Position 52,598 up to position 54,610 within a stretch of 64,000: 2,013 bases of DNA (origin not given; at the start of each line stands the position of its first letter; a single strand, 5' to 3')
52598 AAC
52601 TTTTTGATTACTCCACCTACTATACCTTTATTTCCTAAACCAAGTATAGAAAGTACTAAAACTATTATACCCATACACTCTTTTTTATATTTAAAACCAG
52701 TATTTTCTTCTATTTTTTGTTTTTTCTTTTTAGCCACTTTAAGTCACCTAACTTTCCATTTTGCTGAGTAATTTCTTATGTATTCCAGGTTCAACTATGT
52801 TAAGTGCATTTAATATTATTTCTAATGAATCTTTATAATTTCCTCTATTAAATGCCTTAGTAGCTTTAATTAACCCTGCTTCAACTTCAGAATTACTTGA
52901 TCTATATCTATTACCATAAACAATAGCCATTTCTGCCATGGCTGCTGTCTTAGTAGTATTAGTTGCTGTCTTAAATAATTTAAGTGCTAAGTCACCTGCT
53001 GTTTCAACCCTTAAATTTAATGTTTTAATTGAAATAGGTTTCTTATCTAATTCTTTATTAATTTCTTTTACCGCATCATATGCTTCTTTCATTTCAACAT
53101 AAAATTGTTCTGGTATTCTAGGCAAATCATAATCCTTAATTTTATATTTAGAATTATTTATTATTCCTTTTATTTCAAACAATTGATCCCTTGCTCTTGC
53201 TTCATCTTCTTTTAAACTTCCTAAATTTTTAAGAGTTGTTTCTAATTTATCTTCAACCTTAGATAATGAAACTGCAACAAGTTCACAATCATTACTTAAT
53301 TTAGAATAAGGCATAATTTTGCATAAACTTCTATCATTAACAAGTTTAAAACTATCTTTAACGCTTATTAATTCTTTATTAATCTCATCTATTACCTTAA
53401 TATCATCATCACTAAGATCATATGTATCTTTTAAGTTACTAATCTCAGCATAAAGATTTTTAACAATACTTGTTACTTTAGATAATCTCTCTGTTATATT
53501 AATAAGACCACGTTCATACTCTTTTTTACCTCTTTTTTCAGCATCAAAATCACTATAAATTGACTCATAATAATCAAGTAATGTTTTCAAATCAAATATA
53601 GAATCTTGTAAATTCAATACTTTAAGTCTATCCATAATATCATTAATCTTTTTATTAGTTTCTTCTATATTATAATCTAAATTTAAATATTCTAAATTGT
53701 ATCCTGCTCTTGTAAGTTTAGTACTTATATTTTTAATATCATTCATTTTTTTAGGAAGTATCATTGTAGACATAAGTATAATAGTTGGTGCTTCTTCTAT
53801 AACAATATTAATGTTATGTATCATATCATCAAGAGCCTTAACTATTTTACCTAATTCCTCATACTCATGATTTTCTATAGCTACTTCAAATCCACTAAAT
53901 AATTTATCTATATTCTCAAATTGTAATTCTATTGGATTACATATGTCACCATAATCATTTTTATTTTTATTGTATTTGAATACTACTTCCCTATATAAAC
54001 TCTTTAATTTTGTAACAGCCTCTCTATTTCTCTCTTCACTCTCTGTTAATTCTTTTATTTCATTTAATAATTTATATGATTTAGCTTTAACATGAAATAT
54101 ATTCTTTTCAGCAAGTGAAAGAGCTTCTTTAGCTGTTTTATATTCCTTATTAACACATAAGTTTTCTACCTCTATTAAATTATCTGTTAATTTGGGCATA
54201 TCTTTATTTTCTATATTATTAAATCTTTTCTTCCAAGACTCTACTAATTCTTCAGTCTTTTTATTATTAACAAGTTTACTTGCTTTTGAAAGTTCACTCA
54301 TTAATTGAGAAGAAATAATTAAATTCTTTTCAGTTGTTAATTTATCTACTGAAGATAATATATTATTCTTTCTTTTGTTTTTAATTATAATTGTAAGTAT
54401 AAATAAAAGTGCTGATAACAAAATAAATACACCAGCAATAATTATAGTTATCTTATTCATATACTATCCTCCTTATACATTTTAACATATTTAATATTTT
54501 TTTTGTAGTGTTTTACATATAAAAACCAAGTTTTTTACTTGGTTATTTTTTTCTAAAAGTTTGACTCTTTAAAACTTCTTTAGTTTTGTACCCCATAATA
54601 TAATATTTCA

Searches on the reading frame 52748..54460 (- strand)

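Call 3: search_protein_families(library=pfam, proteins=[window:52748-54460:-], max_evalue=1)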
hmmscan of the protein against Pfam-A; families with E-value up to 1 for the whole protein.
window:52748-54460:- (570 aa): 7 families
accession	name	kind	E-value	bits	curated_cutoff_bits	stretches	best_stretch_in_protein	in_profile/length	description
PF06160.17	EzrA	-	1.8e-99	334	39.6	1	17-564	6-553/557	Septation ring formation regulator, EzrA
PF14966.11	DNA_repr_REX1B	-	0.0079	17.2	24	0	137-210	5-76/94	DNA repair REX1-B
PF01497.23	Peripla_BP_2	-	0.014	15.2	27.5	0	385-438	74-127/235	Periplasmic binding protein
PF18548.6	MetOD2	-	0.024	15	30.6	1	315-374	17-73/88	Metanogen output domain 2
PF05531.17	NPV_P10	-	0.23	12.4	29.8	0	230-283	1-55/75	Nucleopolyhedrovirus P10 protein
PF25610.1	HR1_TOCA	-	0.31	11.8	27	1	130-158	20-48/90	TOCA family HR1 domain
PF16357.10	PepSY_TM_like_2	-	0.8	10.1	27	0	8-98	12-99/197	Putative PepSY_TM-like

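Call 4: search_protein_families(library=ncbifam, proteins=[window:52748-54460:-], max_evalue=1)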
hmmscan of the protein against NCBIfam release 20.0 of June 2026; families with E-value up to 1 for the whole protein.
window:52748-54460:- (570 aa): 9 families
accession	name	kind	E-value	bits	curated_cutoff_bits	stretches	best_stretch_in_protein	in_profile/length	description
NF003413.0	PRK04778.1-7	equivalog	3.8e-87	293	556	1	12-568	7-559/564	septation ring formation regulator EzrA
NF003409.0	PRK04778.1-3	equivalog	2e-55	188.6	562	1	11-564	6-557/570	septation ring formation regulator EzrA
NF003410.0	PRK04778.1-4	equivalog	1e-51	176.4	754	1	4-565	4-563/575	septation ring formation regulator EzrA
NF003412.0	PRK04778.1-6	equivalog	1.4e-45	156.4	861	1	6-566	5-559/564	septation ring formation regulator EzrA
NF003411.0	PRK04778.1-5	equivalog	2.1e-45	155.2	1073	1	7-564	4-559/570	septation ring formation regulator EzrA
NF003408.0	PRK04778.1-2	equivalog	4.3e-39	134.6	1122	1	23-566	19-559/571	septation ring formation regulator EzrA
NF003407.0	PRK04778.1-1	equivalog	5.2e-31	107.7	913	1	6-569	8-566/574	septation ring formation regulator EzrA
TIGR03077.1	not_gcvH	equivalog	0.053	13.6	144.05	1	74-144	23-90/110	glycine cleavage protein H-like protein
NF045846.1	MSC0882_dom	subfamily_domain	0.22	10.7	60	1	3-39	160-196/244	MSC_0882 family membrane protein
